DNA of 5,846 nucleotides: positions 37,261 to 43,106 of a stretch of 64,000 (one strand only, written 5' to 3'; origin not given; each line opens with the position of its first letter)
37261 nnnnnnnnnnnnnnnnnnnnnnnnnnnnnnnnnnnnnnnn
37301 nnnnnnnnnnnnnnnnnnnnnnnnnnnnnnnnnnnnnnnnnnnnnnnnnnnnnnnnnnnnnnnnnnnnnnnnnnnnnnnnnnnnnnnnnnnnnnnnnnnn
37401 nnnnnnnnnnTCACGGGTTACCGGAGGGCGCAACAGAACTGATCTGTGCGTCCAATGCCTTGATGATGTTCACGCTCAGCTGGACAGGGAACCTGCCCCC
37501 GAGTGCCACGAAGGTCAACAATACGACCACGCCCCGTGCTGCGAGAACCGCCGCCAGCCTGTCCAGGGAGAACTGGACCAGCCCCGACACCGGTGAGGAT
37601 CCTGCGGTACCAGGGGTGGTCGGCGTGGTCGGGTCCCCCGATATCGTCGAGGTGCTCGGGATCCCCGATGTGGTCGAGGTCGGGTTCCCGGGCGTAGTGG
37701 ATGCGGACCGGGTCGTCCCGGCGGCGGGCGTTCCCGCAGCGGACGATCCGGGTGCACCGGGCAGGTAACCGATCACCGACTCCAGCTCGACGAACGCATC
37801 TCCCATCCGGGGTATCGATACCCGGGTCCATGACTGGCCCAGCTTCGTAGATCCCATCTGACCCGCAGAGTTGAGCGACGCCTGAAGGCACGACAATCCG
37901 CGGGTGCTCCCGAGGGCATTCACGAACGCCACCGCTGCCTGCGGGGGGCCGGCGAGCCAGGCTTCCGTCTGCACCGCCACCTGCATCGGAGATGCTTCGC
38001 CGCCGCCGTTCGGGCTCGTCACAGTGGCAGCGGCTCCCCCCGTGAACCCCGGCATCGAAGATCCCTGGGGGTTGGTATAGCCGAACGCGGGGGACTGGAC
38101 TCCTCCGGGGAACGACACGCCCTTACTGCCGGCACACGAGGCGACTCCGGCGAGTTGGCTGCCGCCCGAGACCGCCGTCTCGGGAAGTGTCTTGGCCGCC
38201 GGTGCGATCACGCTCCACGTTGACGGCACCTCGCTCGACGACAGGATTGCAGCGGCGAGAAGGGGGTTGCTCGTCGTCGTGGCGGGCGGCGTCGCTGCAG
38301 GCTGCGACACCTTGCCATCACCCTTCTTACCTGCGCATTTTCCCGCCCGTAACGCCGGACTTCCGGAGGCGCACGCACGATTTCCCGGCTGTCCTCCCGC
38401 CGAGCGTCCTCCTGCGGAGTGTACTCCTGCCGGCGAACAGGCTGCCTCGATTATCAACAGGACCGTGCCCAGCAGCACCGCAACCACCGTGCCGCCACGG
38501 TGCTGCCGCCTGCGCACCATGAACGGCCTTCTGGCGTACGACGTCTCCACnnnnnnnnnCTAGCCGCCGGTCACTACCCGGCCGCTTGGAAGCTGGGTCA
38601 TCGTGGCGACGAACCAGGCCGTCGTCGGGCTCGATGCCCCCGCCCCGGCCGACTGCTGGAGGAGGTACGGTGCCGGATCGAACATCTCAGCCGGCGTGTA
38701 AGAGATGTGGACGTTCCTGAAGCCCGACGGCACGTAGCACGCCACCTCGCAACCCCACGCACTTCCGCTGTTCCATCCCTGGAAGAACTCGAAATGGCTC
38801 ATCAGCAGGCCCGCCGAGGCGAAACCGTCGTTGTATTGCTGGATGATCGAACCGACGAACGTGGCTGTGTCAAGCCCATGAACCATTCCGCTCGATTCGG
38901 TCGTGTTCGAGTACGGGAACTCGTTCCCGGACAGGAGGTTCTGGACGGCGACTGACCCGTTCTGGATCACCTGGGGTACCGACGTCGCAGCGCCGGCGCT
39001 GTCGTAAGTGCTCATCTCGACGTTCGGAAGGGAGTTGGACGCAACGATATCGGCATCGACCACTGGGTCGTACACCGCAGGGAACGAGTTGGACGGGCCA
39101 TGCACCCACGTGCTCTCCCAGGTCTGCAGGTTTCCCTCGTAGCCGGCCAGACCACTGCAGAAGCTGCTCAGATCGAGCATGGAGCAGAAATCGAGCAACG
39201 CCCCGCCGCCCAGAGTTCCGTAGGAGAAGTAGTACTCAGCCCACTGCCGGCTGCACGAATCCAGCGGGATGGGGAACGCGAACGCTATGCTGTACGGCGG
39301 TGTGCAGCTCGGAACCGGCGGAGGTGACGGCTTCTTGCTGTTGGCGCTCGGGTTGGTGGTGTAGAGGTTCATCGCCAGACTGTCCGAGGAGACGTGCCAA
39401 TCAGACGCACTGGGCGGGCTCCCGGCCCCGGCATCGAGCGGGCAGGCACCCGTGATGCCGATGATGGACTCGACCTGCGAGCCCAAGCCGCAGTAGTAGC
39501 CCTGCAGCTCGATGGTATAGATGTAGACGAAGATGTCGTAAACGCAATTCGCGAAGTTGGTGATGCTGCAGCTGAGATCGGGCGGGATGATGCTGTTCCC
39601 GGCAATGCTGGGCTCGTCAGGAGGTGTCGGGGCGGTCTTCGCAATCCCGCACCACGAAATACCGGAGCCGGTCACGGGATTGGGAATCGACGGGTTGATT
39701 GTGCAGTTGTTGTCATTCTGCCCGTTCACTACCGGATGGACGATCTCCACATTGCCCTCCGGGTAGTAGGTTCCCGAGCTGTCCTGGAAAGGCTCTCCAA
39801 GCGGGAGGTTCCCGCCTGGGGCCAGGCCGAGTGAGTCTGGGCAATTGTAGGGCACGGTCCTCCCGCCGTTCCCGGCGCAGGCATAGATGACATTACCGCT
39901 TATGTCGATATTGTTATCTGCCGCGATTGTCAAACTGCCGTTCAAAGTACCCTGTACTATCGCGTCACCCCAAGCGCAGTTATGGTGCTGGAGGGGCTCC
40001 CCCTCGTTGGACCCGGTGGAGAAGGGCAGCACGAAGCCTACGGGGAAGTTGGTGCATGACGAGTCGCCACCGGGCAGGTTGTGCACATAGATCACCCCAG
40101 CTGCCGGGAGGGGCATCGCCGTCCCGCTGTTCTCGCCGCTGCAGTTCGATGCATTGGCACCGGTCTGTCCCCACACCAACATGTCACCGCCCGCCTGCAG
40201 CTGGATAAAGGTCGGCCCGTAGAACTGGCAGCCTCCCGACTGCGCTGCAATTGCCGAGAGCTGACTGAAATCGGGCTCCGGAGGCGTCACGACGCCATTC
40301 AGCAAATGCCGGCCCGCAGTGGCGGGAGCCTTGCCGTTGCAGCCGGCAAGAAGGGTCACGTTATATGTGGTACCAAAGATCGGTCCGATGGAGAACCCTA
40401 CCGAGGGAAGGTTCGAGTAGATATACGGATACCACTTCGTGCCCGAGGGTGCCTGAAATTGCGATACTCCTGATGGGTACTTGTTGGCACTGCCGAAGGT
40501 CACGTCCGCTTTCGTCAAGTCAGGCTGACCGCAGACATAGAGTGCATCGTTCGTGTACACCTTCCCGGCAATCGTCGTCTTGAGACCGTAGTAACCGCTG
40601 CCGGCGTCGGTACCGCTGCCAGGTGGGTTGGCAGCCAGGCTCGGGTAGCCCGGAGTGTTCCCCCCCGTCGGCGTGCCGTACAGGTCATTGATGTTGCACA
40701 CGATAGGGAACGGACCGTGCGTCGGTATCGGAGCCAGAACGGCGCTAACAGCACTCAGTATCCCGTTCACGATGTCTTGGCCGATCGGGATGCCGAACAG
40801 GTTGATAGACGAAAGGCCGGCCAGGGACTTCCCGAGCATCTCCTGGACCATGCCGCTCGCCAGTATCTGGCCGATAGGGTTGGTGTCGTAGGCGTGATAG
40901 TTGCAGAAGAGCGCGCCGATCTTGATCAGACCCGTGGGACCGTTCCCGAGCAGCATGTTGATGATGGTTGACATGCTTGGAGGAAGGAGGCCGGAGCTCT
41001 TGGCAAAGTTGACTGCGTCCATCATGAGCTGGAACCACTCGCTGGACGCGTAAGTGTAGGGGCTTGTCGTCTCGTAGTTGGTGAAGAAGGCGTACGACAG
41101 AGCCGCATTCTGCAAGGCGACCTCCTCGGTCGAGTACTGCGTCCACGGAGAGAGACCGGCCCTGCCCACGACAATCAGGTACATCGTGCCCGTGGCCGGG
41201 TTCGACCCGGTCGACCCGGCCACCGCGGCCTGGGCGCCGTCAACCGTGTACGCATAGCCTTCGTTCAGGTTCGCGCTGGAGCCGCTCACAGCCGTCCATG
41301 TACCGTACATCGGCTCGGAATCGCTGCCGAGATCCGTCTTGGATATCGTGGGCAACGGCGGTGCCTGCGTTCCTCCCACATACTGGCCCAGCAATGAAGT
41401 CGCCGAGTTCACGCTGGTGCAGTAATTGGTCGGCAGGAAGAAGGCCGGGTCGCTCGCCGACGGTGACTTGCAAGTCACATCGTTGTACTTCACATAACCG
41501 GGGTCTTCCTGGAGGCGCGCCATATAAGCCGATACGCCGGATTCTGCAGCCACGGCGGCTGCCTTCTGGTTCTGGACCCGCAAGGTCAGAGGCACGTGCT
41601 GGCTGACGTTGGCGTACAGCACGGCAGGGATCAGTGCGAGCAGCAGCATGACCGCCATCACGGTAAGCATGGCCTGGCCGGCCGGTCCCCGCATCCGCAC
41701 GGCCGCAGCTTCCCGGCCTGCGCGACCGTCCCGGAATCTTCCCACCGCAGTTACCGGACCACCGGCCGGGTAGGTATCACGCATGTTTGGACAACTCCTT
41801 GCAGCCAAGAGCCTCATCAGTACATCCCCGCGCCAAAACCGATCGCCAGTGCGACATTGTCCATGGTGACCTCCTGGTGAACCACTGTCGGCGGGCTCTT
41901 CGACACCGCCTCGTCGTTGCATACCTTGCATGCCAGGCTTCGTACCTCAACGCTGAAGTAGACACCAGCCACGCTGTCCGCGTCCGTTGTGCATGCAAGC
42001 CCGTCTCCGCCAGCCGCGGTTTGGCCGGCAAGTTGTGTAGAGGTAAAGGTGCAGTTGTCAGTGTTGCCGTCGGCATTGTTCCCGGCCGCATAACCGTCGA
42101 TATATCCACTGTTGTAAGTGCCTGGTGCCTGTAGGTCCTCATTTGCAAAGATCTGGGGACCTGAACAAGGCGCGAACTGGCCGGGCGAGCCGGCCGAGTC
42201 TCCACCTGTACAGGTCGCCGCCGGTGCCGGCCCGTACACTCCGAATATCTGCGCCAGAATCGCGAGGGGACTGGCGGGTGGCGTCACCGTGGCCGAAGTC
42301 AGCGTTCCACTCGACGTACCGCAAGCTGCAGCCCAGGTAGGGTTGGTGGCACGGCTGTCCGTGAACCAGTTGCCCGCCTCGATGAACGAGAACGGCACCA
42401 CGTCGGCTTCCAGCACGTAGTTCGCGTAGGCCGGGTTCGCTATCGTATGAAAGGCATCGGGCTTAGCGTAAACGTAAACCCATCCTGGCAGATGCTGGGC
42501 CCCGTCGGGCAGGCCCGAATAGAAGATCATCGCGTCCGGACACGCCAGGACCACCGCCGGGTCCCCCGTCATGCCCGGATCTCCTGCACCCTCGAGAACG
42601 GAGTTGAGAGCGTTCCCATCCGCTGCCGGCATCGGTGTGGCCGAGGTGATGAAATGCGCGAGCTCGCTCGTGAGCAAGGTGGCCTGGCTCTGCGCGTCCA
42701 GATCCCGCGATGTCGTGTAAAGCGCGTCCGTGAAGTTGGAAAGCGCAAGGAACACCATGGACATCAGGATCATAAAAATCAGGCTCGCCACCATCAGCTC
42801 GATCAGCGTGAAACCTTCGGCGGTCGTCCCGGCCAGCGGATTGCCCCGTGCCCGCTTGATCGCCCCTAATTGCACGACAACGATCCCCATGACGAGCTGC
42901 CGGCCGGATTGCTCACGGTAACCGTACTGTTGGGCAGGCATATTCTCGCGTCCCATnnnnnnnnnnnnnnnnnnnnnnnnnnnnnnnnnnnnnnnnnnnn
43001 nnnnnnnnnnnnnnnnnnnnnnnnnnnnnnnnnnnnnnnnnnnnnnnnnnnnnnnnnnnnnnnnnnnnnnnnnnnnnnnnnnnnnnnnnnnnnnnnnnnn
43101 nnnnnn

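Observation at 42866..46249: PilV-like modular pilins built from a pilin head plus CarboxypepD_reg-like and serial IPT/TIG-like Ig domains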

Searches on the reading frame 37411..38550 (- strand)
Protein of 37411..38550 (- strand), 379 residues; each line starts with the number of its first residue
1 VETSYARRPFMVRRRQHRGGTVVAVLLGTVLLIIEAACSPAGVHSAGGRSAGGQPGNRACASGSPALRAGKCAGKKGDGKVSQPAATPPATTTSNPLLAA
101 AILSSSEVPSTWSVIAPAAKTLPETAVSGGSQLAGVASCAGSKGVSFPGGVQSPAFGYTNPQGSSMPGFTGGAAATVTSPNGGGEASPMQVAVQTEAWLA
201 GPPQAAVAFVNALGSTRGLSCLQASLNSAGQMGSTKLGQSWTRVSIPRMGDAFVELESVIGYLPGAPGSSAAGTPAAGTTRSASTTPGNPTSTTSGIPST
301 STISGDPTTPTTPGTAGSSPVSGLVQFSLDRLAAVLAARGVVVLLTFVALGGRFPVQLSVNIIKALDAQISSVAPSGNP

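Call 9: search_protein_families(library=pfam, proteins=[window:37411-38550:-], max_evalue=0.01)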
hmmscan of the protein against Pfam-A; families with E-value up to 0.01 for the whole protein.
window:37411-38550:- (379 aa): 0 families

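Call 27: search_protein_families(library=ncbifam, proteins=[window:37411-38550:-], max_evalue=0.01)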
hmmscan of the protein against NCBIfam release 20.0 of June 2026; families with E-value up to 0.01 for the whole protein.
window:37411-38550:- (379 aa): 0 families

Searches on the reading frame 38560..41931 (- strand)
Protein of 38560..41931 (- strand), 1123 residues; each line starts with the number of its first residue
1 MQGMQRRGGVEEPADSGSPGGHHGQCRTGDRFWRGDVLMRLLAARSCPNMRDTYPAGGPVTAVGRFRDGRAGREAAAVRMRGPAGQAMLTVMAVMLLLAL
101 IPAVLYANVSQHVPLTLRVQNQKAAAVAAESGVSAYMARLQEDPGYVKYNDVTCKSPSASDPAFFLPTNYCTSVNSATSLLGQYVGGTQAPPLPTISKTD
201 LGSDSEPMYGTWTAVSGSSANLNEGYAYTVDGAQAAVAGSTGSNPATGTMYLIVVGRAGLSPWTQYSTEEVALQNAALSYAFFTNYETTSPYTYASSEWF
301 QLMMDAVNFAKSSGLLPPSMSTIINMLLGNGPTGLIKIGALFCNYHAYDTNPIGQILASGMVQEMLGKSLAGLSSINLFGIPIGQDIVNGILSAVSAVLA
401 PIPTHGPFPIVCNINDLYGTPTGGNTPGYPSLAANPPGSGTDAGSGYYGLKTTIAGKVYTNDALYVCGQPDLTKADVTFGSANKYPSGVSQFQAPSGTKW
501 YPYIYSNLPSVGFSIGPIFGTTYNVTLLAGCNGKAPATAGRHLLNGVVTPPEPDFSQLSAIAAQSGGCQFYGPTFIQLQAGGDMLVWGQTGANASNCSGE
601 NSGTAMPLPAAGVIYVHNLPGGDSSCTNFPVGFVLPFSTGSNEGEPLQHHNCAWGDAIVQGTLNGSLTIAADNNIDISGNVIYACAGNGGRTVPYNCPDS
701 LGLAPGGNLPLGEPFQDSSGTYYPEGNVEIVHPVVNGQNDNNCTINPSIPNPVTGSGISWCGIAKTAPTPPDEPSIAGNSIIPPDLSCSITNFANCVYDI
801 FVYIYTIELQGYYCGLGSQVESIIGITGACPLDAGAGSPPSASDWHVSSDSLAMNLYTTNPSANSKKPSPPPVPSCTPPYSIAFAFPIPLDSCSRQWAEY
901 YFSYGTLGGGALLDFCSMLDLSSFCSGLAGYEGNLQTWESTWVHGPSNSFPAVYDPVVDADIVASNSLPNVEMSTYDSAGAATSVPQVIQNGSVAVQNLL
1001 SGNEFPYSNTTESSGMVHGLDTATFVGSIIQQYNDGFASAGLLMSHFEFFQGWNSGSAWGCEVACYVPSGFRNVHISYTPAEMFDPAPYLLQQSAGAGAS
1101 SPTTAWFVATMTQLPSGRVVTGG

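Call 6: search_protein_families(library=pfam, proteins=[window:38560-41931:-], max_evalue=0.1)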
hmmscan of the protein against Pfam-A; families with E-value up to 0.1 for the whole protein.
window:38560-41931:- (1123 aa): 0 families

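Call 27: search_protein_families(library=ncbifam, proteins=[window:38560-41931:-], max_evalue=0.01)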
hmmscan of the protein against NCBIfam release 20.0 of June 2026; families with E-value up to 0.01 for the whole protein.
window:38560-41931:- (1123 aa): 0 families

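Call 78: find_homologous_proteins(query=window:38560-41784:-, max_evalue=0.001)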
Query window:38560-41784:- (1074 aa): 2 proteins with E <= 0.001 among 8000 candidates.
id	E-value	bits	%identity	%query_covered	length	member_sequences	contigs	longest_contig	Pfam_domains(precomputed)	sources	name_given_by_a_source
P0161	0.0e+0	2460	100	100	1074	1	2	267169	-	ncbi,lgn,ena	-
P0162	1.5e-240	819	45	100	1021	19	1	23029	-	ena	-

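Call 80: search_solved_structures(query=window:38560-41784:-, max_evalue=1)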
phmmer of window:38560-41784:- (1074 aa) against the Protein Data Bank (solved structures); distinct sequences matched with E-value up to 1: 1.
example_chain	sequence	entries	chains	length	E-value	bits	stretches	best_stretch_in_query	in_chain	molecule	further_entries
4ha3_A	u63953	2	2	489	0.95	10.2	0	602-681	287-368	Beta-galactosidase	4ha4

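Call 90: find_encoding_contigs(protein=P0162, flank=10000, max_places=2)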
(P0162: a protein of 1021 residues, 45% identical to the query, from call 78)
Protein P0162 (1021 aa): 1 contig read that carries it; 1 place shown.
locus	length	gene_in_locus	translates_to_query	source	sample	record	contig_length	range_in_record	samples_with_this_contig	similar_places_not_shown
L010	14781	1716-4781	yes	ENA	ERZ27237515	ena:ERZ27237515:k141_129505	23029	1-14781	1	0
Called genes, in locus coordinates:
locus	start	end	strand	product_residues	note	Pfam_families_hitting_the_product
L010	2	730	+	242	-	?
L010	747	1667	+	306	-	PF07963:N_methyl (weak)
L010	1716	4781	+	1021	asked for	-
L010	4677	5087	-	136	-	-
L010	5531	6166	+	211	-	PF07963:N_methyl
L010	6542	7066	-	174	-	-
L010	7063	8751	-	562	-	-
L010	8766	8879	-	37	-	-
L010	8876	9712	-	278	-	-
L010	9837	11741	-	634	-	PF05048:NosD (weak), PF13229:Beta_helix (weak)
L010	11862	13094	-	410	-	PF10282:Lactonase (faint), PF21828:DUF6888 (faint), PF22494:choice_anch_I (faint)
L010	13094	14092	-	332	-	-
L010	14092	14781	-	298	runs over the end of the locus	-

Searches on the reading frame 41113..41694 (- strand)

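Call 54: search_protein_families(library=pfam, proteins=[window:41113-41694:-], max_evalue=10)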
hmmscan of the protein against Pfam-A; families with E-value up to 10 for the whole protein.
seq(194 aa): 1 family
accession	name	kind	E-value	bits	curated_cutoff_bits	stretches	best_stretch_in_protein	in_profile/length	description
PF17960.7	TIG_plexin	-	0.073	13.5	22.7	1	30-82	7-55/89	TIG domain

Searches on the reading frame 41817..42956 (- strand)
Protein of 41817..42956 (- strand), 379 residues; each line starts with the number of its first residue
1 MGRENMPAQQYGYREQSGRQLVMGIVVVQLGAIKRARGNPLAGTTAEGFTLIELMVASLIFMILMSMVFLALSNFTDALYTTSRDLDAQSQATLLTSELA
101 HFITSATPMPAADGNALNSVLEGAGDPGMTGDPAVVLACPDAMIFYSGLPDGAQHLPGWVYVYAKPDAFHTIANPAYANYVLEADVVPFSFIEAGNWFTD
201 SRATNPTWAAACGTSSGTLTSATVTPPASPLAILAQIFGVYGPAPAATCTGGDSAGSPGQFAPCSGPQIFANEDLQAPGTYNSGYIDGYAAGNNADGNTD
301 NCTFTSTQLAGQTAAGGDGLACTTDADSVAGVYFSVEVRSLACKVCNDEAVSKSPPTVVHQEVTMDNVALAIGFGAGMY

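Call 9: search_protein_families(library=pfam, proteins=[window:41817-42956:-], max_evalue=0.01)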
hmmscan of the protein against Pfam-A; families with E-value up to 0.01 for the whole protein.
window:41817-42956:- (379 aa): 1 family
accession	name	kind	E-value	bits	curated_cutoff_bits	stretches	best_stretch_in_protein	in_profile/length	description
PF07963.17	N_methyl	-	9.7e-06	25.4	21.2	1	48-69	6-27/27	Prokaryotic N-terminal methylation motif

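Call 27: search_protein_families(library=ncbifam, proteins=[window:41817-42956:-], max_evalue=0.01)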
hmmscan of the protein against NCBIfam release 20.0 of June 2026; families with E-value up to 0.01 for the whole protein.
window:41817-42956:- (379 aa): 3 families
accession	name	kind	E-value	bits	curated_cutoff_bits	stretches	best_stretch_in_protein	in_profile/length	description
TIGR01708.2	typeII_sec_gspH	equivalog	0.002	18.2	80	1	47-86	2-43/169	type II secretion system minor pseudopilin GspH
NF041013.1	T4P_ComGE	equivalog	0.0034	17.4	49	1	47-69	4-26/83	competence type IV pilus minor pilin ComGE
TIGR02532.1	IV_pilin_GFxxxE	domain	0.0058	16.4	16.3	0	48-68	3-23/24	prepilin-type N-terminal cleavage/methylation domain-containing protein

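Call 81: search_solved_structures(query=window:41817-42890:-, max_evalue=1)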
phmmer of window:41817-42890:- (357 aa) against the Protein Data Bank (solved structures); distinct sequences matched with E-value up to 1: 3.
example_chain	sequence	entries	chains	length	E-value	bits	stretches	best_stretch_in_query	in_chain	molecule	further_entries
6oh2_A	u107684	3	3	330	0.24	14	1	2-66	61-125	CMP-sialic acid transporter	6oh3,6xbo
6oh4_A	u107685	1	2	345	0.26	13.9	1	2-66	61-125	CMP-sialic acid transporter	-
7tgg_A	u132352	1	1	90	0.78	12.3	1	24-78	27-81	Geopilin domain 1 protein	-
